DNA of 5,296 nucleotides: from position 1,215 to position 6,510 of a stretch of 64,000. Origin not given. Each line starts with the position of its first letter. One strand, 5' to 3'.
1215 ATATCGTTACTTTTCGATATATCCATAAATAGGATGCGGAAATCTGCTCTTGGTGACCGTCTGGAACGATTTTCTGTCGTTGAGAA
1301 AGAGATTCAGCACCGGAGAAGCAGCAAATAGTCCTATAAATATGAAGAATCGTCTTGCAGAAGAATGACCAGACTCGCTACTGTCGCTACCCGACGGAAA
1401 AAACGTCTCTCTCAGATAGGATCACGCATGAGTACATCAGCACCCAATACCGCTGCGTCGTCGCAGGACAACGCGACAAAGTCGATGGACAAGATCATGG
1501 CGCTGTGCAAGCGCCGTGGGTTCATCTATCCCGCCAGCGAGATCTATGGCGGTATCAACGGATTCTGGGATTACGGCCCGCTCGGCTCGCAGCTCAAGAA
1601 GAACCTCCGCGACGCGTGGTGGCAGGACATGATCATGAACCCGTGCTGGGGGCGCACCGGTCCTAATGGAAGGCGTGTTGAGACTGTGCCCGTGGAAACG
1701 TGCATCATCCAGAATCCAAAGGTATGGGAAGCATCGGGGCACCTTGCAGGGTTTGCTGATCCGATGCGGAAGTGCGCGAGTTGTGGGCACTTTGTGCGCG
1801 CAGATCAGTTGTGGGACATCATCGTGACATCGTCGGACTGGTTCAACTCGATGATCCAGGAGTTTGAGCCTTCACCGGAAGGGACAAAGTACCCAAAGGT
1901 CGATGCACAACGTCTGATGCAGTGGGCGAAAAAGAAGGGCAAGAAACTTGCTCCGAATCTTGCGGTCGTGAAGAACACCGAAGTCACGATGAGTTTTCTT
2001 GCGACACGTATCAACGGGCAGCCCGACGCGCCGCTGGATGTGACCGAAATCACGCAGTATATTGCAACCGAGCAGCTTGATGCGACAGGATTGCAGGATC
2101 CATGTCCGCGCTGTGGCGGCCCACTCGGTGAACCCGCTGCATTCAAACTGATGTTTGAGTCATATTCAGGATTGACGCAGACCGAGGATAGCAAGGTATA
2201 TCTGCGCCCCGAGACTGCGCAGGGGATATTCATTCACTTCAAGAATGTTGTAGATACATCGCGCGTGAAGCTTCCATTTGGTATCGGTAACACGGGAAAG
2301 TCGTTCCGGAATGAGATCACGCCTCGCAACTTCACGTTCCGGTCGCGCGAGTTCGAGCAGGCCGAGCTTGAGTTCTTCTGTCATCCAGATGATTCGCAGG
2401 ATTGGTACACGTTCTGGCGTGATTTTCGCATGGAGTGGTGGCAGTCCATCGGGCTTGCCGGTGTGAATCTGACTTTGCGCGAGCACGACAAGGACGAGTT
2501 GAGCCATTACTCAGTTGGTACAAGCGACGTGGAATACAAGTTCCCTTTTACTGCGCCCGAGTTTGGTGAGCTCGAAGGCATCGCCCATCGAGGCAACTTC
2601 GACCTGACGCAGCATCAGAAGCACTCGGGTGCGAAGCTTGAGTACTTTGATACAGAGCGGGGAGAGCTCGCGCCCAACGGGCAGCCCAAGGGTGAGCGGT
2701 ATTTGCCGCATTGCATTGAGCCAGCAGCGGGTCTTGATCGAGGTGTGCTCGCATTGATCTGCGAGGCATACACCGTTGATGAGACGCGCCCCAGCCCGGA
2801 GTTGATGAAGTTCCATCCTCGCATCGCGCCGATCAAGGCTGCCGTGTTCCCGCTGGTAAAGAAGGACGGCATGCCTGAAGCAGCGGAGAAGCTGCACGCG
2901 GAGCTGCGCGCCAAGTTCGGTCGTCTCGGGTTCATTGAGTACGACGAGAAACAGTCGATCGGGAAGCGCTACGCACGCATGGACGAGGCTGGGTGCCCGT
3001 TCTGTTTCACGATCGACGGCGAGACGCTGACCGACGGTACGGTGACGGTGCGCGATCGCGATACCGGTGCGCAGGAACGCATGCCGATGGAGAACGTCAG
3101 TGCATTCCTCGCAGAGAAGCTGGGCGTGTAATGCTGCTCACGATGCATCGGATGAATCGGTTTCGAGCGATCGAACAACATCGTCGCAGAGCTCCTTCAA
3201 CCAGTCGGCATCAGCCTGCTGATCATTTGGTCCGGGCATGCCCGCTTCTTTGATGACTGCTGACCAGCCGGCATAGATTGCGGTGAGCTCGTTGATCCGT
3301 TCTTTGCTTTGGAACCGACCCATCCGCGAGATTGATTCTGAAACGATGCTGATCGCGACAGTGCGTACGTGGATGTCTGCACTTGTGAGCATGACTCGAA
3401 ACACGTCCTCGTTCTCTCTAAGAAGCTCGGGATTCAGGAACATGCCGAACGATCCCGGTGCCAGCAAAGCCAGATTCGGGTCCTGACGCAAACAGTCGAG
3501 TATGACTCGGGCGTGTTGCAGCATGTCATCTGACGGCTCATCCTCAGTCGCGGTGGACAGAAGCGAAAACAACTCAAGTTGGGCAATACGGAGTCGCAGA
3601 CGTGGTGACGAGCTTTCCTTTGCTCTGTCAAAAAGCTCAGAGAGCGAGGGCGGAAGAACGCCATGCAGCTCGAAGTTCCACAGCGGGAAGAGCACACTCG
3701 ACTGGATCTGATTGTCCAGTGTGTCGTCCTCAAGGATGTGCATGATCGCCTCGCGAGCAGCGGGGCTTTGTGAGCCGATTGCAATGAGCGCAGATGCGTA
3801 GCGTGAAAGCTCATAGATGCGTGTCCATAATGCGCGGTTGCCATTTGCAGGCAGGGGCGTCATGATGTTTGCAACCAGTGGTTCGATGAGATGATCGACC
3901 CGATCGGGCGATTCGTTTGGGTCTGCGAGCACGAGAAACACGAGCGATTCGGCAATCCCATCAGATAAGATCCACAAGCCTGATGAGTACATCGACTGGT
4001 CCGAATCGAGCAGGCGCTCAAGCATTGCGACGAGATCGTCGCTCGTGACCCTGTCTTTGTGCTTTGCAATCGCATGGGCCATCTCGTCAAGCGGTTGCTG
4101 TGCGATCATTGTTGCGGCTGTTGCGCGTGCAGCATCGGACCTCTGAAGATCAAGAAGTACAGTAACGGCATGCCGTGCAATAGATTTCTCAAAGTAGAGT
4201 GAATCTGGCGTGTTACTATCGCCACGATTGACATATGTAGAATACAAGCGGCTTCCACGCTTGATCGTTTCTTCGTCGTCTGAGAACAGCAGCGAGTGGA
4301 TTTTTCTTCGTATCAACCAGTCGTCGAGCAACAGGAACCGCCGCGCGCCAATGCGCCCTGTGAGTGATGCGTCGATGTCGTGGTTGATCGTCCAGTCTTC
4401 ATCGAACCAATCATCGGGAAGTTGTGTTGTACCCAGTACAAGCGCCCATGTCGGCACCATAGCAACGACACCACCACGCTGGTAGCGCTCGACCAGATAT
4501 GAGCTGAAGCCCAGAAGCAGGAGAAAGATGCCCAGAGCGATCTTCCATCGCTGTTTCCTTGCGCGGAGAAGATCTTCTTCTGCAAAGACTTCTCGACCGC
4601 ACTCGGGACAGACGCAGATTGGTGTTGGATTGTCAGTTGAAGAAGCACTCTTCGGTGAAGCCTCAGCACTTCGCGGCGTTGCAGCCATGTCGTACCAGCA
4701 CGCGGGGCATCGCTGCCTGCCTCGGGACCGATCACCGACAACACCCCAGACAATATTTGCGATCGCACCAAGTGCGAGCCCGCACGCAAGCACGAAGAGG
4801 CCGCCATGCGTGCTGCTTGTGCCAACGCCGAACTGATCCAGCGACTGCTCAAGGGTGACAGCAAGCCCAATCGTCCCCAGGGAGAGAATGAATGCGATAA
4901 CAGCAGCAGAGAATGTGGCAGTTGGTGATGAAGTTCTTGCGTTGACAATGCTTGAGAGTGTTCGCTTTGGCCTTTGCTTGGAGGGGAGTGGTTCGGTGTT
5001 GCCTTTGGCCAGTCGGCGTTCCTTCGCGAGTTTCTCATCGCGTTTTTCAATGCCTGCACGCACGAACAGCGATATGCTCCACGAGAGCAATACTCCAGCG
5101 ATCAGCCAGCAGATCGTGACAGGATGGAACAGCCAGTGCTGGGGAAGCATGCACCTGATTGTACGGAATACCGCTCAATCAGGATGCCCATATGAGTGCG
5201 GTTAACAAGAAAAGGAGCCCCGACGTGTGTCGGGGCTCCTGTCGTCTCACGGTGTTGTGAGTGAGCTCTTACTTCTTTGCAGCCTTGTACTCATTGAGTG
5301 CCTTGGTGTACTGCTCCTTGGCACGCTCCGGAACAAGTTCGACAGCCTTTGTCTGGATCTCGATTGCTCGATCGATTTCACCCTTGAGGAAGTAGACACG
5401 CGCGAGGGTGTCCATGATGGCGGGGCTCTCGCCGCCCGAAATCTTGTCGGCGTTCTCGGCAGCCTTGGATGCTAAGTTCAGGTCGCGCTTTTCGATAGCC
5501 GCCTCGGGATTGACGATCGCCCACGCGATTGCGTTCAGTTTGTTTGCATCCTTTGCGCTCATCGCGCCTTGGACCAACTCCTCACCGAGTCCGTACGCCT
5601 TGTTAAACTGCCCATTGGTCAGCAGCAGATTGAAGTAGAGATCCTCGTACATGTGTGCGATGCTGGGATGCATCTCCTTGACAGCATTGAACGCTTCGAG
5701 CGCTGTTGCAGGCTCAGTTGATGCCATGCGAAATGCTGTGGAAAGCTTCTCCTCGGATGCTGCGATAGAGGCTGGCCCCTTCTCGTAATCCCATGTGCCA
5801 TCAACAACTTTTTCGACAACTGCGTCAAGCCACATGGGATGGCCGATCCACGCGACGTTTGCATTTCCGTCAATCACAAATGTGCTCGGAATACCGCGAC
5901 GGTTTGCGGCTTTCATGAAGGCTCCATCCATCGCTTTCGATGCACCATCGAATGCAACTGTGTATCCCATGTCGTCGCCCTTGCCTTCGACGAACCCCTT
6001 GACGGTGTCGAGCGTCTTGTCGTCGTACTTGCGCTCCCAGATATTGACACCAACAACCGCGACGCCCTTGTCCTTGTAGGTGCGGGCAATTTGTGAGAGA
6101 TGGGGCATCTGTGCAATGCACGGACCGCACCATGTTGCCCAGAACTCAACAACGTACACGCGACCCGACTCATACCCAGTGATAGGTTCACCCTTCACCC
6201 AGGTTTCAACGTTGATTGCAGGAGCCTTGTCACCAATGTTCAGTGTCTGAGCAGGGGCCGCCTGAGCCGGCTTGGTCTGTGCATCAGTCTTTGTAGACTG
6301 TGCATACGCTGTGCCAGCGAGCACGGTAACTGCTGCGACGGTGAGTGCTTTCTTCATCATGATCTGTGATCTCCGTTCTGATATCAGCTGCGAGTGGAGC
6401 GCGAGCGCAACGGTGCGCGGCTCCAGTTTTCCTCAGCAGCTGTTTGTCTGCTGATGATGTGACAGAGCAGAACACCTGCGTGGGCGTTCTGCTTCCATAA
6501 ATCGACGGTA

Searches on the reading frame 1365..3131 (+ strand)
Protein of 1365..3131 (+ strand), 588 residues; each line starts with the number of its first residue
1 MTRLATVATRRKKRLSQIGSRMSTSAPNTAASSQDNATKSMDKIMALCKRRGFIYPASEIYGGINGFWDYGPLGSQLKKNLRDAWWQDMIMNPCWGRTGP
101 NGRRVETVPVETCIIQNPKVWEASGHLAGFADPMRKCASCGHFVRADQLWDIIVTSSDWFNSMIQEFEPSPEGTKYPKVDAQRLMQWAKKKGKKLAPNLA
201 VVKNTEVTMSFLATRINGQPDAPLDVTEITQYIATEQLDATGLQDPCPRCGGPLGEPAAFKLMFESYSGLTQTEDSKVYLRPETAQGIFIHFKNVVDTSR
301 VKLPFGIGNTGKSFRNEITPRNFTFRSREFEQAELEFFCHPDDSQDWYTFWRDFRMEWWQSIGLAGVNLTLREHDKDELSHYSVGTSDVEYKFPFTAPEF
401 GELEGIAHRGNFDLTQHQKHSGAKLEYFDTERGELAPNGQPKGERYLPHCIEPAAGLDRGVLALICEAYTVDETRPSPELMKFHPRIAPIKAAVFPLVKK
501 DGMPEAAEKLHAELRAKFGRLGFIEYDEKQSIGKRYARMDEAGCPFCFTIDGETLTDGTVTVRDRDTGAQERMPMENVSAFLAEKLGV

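Call 48: search_protein_families(library=pfam, proteins=[window:1365-3131:+], max_evalue=0.001)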
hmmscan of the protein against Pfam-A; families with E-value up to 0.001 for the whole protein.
window:1365-3131:+ (588 aa): 2 families
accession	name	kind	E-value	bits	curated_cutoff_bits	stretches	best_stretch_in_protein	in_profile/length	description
PF03129.25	HGTP_anticodon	-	1.6e-19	70.3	21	1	491-584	1-93/94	Anticodon binding domain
PF00587.30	tRNA-synt_2b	-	1.4e-10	42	29.3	1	272-377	5-109/179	tRNA synthetase class II core domain (G, H, P, S and T)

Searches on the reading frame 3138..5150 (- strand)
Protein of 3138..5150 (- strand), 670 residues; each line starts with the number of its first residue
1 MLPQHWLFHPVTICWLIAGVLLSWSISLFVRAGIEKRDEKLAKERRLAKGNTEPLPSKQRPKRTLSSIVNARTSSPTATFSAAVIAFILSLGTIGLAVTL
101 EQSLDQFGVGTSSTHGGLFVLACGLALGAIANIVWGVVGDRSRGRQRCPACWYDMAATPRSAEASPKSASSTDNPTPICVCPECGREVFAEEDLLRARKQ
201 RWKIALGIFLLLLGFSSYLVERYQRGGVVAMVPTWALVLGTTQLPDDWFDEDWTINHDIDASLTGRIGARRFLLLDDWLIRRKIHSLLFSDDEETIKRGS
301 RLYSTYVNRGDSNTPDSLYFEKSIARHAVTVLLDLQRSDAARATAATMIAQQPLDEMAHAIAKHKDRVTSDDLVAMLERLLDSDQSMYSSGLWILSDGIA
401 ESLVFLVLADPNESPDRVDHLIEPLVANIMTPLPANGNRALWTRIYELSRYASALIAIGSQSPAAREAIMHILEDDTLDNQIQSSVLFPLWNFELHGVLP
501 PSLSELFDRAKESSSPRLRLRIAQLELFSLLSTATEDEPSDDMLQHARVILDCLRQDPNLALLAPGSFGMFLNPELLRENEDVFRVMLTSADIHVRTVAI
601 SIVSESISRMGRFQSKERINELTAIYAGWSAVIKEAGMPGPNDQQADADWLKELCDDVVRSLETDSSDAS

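Call 48: search_protein_families(library=pfam, proteins=[window:3138-5150:-], max_evalue=0.001)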
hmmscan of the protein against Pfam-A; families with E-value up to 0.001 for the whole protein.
window:3138-5150:- (670 aa): 1 family
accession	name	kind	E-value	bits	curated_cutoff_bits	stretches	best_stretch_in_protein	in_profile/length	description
PF07690.21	MFS_1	-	0.00059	19.3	33.4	0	13-145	153-268/347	Major Facilitator Superfamily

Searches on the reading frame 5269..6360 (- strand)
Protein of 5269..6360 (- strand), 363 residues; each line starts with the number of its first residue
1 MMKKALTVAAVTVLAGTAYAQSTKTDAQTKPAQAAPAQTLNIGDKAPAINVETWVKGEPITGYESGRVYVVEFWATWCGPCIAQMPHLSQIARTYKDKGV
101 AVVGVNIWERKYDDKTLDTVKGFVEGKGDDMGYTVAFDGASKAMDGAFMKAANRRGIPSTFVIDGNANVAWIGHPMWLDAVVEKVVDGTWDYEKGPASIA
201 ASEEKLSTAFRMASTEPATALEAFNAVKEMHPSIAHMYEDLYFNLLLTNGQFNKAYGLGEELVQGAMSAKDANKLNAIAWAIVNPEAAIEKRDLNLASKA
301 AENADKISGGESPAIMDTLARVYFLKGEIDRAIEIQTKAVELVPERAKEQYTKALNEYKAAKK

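Call 48: search_protein_families(library=pfam, proteins=[window:5269-6360:-], max_evalue=0.001)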
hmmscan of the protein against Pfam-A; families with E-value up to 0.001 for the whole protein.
window:5269-6360:- (363 aa): 6 families
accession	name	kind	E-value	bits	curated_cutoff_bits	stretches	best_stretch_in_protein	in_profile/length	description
PF08534.16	Redoxin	-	1.7e-16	60.8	26.6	1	43-172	3-131/148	Redoxin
PF00578.27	AhpC-TSA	-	6.5e-15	55.6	26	1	42-171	1-123/124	AhpC/TSA family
PF00085.26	Thioredoxin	-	8.2e-09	35.8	23.5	1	67-110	19-61/103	Thioredoxin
PF13905.12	Thioredoxin_8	-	5e-06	27.2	27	1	66-169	1-94/94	Thioredoxin-like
PF07719.23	TPR_2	-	0.00015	22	27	0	316-345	4-33/34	Tetratricopeptide repeat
PF13098.12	Thioredoxin_2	-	0.00048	20.9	27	0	65-168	4-86/104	Thioredoxin-like domain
